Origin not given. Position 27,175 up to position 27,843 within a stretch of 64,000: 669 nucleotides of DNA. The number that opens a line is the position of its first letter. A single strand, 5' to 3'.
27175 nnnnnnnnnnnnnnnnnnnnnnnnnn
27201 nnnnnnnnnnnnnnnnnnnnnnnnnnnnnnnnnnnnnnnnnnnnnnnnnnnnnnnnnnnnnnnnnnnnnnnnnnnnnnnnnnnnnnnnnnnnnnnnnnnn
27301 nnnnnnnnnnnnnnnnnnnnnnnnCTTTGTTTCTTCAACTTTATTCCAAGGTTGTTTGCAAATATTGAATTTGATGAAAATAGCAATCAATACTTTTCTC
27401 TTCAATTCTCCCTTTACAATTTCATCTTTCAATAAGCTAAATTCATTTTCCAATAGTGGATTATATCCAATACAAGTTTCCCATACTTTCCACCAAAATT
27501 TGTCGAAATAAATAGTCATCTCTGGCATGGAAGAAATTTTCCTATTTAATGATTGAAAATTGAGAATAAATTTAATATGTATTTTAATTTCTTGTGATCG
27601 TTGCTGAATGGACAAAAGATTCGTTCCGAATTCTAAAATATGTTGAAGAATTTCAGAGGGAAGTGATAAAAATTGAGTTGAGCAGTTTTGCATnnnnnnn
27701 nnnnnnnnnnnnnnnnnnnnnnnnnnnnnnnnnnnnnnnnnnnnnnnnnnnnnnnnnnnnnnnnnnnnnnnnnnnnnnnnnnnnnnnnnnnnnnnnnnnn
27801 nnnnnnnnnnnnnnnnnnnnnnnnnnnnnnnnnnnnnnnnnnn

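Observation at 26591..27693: Ras-family GTPase fused to an N-terminal F-box-like domain, with catalytic Gln replaced (DPAGIE) and a polybasic-CAAX tail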

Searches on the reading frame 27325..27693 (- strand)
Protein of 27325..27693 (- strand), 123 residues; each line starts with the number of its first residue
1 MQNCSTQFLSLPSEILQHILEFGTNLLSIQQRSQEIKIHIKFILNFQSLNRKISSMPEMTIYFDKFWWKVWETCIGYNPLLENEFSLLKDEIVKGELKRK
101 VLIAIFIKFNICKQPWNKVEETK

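Call 4: search_protein_families(library=pfam, proteins=[window:27325-27693:-], max_evalue=10)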
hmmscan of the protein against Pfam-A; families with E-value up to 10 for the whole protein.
seq(123 aa): 1 family
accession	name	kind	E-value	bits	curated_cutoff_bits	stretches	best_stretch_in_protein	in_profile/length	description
PF12937.12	F-box-like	-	0.052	13.8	24.3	1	8-22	1-15/47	F-box-like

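Call 10: search_solved_structures(query=A1, max_evalue=10, show_alignments=3)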
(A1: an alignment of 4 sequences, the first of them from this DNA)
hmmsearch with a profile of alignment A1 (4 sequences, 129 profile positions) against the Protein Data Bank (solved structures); distinct sequences matched with E-value up to 10: 4.
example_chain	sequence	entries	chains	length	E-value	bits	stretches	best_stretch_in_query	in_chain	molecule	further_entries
7zw6_A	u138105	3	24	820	0.57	13.4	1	45-94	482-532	Slr0869 protein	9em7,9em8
8v6s_A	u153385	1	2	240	1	12.6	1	40-114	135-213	Thoeris protein ThsA Macro domain-containing protein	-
9kej_A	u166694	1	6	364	1.1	12.5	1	54-105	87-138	CGAMP-activated phospholipase CapV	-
8zr9_A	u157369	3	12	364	1.1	12.5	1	54-105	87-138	CGAMP-activated phospholipase CapV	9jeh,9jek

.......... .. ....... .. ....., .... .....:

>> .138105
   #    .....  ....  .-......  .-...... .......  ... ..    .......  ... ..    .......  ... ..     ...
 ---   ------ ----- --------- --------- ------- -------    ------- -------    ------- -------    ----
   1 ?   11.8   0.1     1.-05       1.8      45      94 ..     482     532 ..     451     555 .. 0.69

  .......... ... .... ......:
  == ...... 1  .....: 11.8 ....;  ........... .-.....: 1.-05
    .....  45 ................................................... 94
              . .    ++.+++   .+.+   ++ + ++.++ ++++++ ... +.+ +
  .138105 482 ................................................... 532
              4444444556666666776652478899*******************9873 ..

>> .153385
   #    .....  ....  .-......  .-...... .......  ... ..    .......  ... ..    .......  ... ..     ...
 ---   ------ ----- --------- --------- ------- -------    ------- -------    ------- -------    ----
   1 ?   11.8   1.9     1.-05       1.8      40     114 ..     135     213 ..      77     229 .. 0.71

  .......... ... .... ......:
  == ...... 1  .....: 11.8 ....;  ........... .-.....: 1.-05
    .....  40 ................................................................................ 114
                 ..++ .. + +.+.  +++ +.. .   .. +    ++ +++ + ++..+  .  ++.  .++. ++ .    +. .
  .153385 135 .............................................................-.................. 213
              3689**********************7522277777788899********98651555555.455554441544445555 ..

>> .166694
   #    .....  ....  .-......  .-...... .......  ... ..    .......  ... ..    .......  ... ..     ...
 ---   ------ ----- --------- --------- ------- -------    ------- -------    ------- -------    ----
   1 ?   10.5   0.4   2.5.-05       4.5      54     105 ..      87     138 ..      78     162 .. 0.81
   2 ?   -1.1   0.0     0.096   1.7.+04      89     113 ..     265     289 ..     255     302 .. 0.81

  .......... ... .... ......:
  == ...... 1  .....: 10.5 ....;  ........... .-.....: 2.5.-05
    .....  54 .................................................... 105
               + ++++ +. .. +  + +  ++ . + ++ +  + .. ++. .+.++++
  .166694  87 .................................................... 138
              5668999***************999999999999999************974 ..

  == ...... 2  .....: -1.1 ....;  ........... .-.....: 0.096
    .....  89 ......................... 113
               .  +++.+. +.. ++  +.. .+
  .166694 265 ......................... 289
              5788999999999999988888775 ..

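Call 19: search_protein_representatives(alignment_id=A1)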
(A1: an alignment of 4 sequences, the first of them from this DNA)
Query: 4 sequences, 129 profile positions. Proteins with E-value up to 0.001 (for the whole library): 19; up to 1e-10: 10; up to 1e-30: 4. The best 19 are listed.
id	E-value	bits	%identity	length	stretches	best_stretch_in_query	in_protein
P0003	1.9e-60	218.8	-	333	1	1-129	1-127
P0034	5.9e-48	178.3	-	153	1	3-129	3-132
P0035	3.6e-47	175.8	-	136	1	3-125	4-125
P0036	2.1e-31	124.8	-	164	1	39-129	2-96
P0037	7.3e-26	106.9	-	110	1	54-127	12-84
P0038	3.3e-21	91.8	-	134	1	4-111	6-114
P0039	2.2e-20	89.2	-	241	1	6-115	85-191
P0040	1.5e-14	70.3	-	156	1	7-120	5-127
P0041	8.6e-13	64.6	-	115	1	9-107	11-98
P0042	6.2e-11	58.6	-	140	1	7-113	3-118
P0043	2.6e-09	53.3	-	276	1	19-87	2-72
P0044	5.1e-09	52.4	-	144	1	8-112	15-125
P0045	6.7e-08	48.8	-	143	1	7-102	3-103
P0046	8.3e-07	45.3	-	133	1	9-107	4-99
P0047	1.1e-05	41.7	-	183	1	7-124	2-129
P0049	6.2e-05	39.2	-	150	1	7-89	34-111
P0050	2.8e-04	37.1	-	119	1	10-112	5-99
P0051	4.7e-04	36.4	-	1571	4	7-57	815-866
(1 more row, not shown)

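Call 26: list_cluster_members(proteins=[P0034, P0035, P0038, P0039, P0040, P0043, P0045, P0047, P0049, P0041])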
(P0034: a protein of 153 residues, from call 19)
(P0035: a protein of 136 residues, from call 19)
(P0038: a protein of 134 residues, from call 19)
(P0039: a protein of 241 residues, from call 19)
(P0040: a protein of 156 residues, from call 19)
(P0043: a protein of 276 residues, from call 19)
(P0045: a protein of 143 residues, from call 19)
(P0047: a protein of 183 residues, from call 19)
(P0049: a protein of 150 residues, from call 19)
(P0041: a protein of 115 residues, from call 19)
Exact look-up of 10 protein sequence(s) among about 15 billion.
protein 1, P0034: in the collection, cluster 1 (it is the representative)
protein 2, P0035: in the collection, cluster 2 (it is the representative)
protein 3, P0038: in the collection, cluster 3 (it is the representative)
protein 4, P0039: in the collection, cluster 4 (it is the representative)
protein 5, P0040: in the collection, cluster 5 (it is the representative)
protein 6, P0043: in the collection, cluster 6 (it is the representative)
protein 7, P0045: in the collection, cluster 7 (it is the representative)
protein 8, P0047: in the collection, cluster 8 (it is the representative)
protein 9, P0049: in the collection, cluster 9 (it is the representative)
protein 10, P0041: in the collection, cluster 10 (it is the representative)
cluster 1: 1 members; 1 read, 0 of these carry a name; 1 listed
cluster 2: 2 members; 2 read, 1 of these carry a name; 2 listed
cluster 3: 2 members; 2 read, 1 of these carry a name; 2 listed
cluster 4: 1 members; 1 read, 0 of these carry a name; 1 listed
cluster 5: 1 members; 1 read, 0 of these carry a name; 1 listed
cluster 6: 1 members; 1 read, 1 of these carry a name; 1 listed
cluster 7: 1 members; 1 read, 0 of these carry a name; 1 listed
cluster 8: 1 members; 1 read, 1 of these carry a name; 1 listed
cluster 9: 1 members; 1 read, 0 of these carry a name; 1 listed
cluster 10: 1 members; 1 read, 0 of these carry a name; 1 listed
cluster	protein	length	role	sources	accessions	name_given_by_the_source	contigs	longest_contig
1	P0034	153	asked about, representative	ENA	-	-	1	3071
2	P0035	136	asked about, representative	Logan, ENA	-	-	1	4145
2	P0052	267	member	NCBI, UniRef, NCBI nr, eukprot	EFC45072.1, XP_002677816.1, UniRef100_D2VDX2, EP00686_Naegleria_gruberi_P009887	ras family small GTPase [Naegleria gruberi] | Ras family small GTPase n=1 Tax=Naegleria gruberi TaxID=5762 RepID=D2VDX2_NAEGR | XP_002677816.1 ras family small GTPase [Naegleria gruberi strain NEG-M]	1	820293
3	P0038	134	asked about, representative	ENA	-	-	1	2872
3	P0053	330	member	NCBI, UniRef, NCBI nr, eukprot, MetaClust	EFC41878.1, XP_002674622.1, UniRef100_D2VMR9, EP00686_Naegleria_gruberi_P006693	ras family small GTPase [Naegleria gruberi] | Ras family small GTPase n=1 Tax=Naegleria gruberi TaxID=5762 RepID=D2VMR9_NAEGR | XP_002674622.1 ras family small GTPase [Naegleria gruberi strain NEG-M]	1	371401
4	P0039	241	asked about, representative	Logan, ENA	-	-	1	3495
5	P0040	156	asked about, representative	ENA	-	-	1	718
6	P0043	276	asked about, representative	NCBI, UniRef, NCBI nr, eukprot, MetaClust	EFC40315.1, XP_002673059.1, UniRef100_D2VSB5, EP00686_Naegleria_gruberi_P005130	predicted protein [Naegleria gruberi] | Predicted protein n=1 Tax=Naegleria gruberi TaxID=5762 RepID=D2VSB5_NAEGR | uncharacterized protein NAEGRDRAFT_71880 [Naegleria gruberi]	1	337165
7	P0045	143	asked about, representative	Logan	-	-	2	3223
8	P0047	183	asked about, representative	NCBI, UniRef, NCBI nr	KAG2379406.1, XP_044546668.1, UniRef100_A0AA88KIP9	hypothetical protein C9374_007545 [Naegleria lovaniensis] | Uncharacterized protein n=1 Tax=Naegleria lovaniensis TaxID=51637 RepID=A0AA88KIP9_NAELO | uncharacterized protein C9374_007545 [Naegleria lovaniensis]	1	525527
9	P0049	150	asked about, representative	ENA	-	-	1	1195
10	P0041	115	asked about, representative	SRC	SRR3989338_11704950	-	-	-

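Call 38: find_homologous_proteins(query=A4, max_evalue=1)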
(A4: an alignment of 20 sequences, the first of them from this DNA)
Query A4 (20 sequences) (118 aa, profile of the alignment): 6 proteins with E <= 1 among 402 candidates.
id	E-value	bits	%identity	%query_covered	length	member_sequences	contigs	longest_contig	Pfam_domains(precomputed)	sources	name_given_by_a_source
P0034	4.3e-36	141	57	93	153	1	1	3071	-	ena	-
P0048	2.2e-27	113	31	58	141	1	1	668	-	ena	-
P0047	3.5e-26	109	28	54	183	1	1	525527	PF03193.23,PF00071.29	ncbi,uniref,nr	ncbi:hypothetical protein C9374_007545 [Naegleria lovaniensis]|uniref:Uncharacterized protein n=1 Ta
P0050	2.9e-21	93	19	58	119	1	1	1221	-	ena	-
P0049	4.3e-21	93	24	74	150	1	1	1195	-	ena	-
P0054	6.0e-21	92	25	58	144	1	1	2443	-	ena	-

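Call 46: predict_structure(alignment_id=A4)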
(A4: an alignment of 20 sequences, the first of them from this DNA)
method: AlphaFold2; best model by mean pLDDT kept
length: 118 residues; sequences in the alignment: 20
mean_pLDDT: 82.3   pTM: 0.74
mean pLDDT of the five models: 82.3, 81.3, 80.7, 80.2, 79.3
residues with pLDDT >= 90: 29; 70-90: 74; 50-70: 12; < 50: 3
segments of 3 or more residues with pLDDT < 50: 1-3
pLDDT, mean of each block of 10 residues (from residue 1): 61 90 82 81 89 86 90 84 79 78 90 76
secondary structure, 60 per line:
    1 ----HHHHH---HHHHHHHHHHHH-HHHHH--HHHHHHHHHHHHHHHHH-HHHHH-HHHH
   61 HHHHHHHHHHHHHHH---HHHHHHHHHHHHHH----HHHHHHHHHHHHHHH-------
elements in order: H5-9 H13-24 H26-30 H33-49 H51-55 H57-75 H79-92 H97-111

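Call 50: fold_search(model_id=the predicted structure, library=pdb)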
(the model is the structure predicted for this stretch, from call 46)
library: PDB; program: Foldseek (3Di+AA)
matches with E <= 10: 26; with E <= 0.001: 0
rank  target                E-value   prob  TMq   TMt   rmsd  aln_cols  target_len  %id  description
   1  8qae_C                4.1e+00  0.05  0.20  0.22  14.1       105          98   17  X-ray crystal structure of a de novo designed single-chain antiparallel 6-helix alpha-helical barrel, sc-apCC-6-SLLA (released 2024-07-03)
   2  4v3r_A                4.4e+00  0.13  0.35  0.18   9.2       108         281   18  Designed armadillo repeat protein with 5 internal repeats, 2nd generation C-cap and 3rd generation N-cap. (released 2016-01-13)
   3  4v3q_C                4.6e+00  0.12  0.33  0.20   9.5       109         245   19  Designed armadillo repeat protein with 4 internal repeats, 2nd generation C-cap and 3rd generation N-cap. (released 2016-01-13)
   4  5mfe_A                4.9e+00  0.11  0.34  0.18   9.6       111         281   18  Designed armadillo repeat protein YIIIM5AII in complex with (RR)4 peptide (released 2017-09-13)
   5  5mfi_A                5.4e+00  0.10  0.34  0.20   9.3       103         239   13  Designed armadillo repeat protein YIII(Dq.V2)4CqI in complex with peptide (KR)4 (released 2017-09-13)
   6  5mfd_A                6.4e+00  0.10  0.35  0.17   9.5       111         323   18  Designed armadillo repeat protein YIIIM''6AII in complex with pD_(KR)5 (released 2017-07-19)
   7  6s9p_A                6.4e+00  0.09  0.35  0.16   9.5       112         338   18  Designed Armadillo Repeat protein internal Lock2 fused to target peptide KRKAKITWKR (released 2020-02-19)
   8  4db6                  6.7e+00  0.10  0.37  0.26   9.0       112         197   20  Designed Armadillo repeat protein (YIIIM3AII) (released 2012-05-16)
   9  5aei_B                7.1e+00  0.09  0.35  0.19   9.3       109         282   19  Designed Armadillo repeat protein YIIIM5AII in complex with peptide (KR)5 (released 2016-03-30)
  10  7r0r_MODEL_1_A        7.1e+00  0.08  0.33  0.20   9.6       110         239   21  Solution structure of the designed Armadillo repeat protein N(A4)M4C(AII) refined by pseudocontact shifts (released 2022-06-22)
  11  4v3q_A                7.5e+00  0.08  0.35  0.21   9.1       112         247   20  Designed armadillo repeat protein with 4 internal repeats, 2nd generation C-cap and 3rd generation N-cap. (released 2016-01-13)
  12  4db8_C                7.9e+00  0.09  0.36  0.21   9.4       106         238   17  Designed Armadillo-repeat Protein (released 2012-05-16)
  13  4v3o_C                7.9e+00  0.08  0.35  0.18   9.4       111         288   18  Designed armadillo repeat protein with 5 internal repeats, 2nd generation C-cap and 3rd generation N-cap. (released 2016-01-13)
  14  5mfd_J                7.9e+00  0.08  0.36  0.17   9.4       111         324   18  Designed armadillo repeat protein YIIIM''6AII in complex with pD_(KR)5 (released 2017-07-19)
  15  5mfd_G                8.3e+00  0.08  0.35  0.17   9.5       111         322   18  Designed armadillo repeat protein YIIIM''6AII in complex with pD_(KR)5 (released 2017-07-19)
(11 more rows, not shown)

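Call 53: search_protein_families(library=pfam, proteins=[P0053, P0040, P0042, P0045, P0046, P0047, P0050], max_evalue=1)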
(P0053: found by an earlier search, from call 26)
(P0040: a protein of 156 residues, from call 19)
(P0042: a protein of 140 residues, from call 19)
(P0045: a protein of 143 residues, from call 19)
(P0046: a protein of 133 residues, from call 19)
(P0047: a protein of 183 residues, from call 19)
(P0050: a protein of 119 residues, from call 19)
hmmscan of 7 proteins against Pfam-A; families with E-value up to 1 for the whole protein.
P0053 (330 aa): 10 families
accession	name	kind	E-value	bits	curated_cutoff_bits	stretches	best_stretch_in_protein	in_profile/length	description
PF00071.28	Ras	-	1.9e-33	115.8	21.6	1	126-291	1-158/162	Ras family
PF08477.19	Roc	-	9.6e-17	61.8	27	1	126-240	1-119/119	Ras of Complex, Roc, domain of DAPkinase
PF00009.33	GTP_EFTU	-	7.6e-09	35.9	26.5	1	167-290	64-183/188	Elongation factor Tu GTP binding domain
PF00025.27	Arf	-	2.4e-08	34.1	22.3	1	122-258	12-144/174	ADP-ribosylation factor family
PF01926.29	MMR_HSR1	-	0.0041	17.7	21.9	1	127-238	2-113/113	50S ribosome-binding GTPase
PF03193.22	RsgA_GTPase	-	0.0072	16.6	30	1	199-263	26-85/174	RsgA GTPase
PF12937.12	F-box-like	-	0.02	15.1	24.3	1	11-32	2-23/47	F-box-like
PF00646.38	F-box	-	0.081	13.3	20.5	1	10-30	1-21/43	F-box domain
PF01656.29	CbiA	-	0.23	11.9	25.4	1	96-253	53-99/125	CobQ/CobB/MinD/ParA nucleotide binding domain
PF09372.15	PRANC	-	0.35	11.7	25.8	1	7-32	69-94/97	PRANC domain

P0040 (156 aa): 1 family
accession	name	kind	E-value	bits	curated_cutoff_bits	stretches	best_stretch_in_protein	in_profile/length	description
PF23078.2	HTH_CHD6-9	-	0.0093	16.2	27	1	53-86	57-89/105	Chromodomain-helicase-DNA-binding protein 6-9, tri-helical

P0042 (140 aa): 0 families

P0045 (143 aa): 2 families
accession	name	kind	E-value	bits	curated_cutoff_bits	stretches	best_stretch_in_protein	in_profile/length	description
PF12937.12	F-box-like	-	0.00026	21.1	24.3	1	5-18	2-15/47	F-box-like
PF00646.38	F-box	-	0.012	16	20.5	1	4-18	1-15/43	F-box domain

P0046 (133 aa): 2 families
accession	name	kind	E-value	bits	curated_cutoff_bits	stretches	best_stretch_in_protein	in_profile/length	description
PF12937.12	F-box-like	-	0.03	14.5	24.3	1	4-20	2-17/47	F-box-like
PF05295.16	Luciferase_N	-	0.11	13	25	1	31-92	10-69/82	Luciferase/LBP N-terminal domain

P0047 (183 aa): 17 families
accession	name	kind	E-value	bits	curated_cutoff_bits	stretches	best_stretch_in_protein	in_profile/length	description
PF00071.28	Ras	-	4.9e-07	29.9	21.6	1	130-173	2-46/162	Ras family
PF03193.22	RsgA_GTPase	-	1.9e-06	28.2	30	1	32-148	16-127/174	RsgA GTPase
PF08477.19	Roc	-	0.00052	20.7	27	1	130-158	2-30/119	Ras of Complex, Roc, domain of DAPkinase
PF20720.3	nSTAND3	-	0.0074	16.4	27.2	1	122-162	12-52/155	Novel STAND NTPase 3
PF13191.12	AAA_16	-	0.01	16.8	32.6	1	128-149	25-46/167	AAA ATPase domain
PF19044.6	P-loop_TraG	-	0.015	14.4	25.8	1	115-160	17-62/413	TraG P-loop domain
PF12775.13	AAA_7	-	0.029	14.3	25.8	1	122-161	27-67/181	P-loop containing dynein motor region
PF00005.33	ABC_tran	-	0.036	15.1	25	1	124-149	8-33/137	ABC transporter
PF00493.29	MCM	-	0.036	13.6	23.3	1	90-147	21-77/224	MCM P-loop domain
PF05621.17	TniB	-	0.045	13.6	22.4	1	112-149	20-57/189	Bacterial TniB protein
PF13555.12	AAA_29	-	0.076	13.2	27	1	127-144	22-39/61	P-loop containing region of AAA domain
PF01926.29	MMR_HSR1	-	0.084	13.4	21.9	1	129-149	1-21/113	50S ribosome-binding GTPase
PF01695.23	IstB_IS21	-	0.09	12.7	24.1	1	112-143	77-108/238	IstB-like ATP binding protein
PF13245.12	AAA_19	-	0.16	12.6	25.1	1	122-151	6-35/134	AAA domain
PF12937.12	F-box-like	-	0.16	12.2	24.3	1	4-22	2-20/47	F-box-like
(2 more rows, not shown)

P0050 (119 aa): 1 family
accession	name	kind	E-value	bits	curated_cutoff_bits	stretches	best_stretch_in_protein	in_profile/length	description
PF12937.12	F-box-like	-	0.024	14.8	24.3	1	5-42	3-32/47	F-box-like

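Call 69: search_protein_families(library=pfam, proteins=[P0051], max_evalue=0.1)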
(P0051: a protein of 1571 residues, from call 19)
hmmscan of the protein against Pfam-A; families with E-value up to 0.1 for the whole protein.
P0051 (1571 aa): 11 families
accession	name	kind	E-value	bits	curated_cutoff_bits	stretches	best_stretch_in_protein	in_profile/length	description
PF00646.38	F-box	-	3.1e-33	112.8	20.5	4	19-57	1-39/43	F-box domain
PF24758.1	LRR_At5g56370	-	2.3e-24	86.7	27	4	553-615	61-125/227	FBD-associated F-box protein At5g56370, LRR repeats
PF12937.12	F-box-like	-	1.9e-18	66.4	24.3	4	816-849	1-34/47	F-box-like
PF15966.10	F-box_4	-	1.7e-07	31.6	32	0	423-462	3-42/116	F-box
PF07723.19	LRR_2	-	2.1e-05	25.4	20.9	0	943-966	2-26/26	Leucine Rich Repeat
PF13599.13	Pentapeptide_4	-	4.4e-05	23.9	38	0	580-628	23-71/78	Pentapeptide repeat region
PF23622.1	LRR_At1g61320_AtMIF1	-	5.1e-05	23.3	26.9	0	1354-1458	93-193/384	At1g61320/AtMIF1, LRR domain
PF22568.1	Tet_C_40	-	0.00012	22.6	27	0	15-37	91-113/129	Tetracyclin repressor-like, C-terminal domain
PF24469.2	F54D1_6_C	-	0.006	17.2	27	0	645-669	16-40/75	F54D1.6, C-terminal Sushi-like domain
PF22373.2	MG491_central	-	0.026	15.2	27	0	644-689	22-67/132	Organelle protein MG491, central domain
PF25367.1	DUF7883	-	0.071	13.5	27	0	815-851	37-73/95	Domain of unknown function (DUF7883)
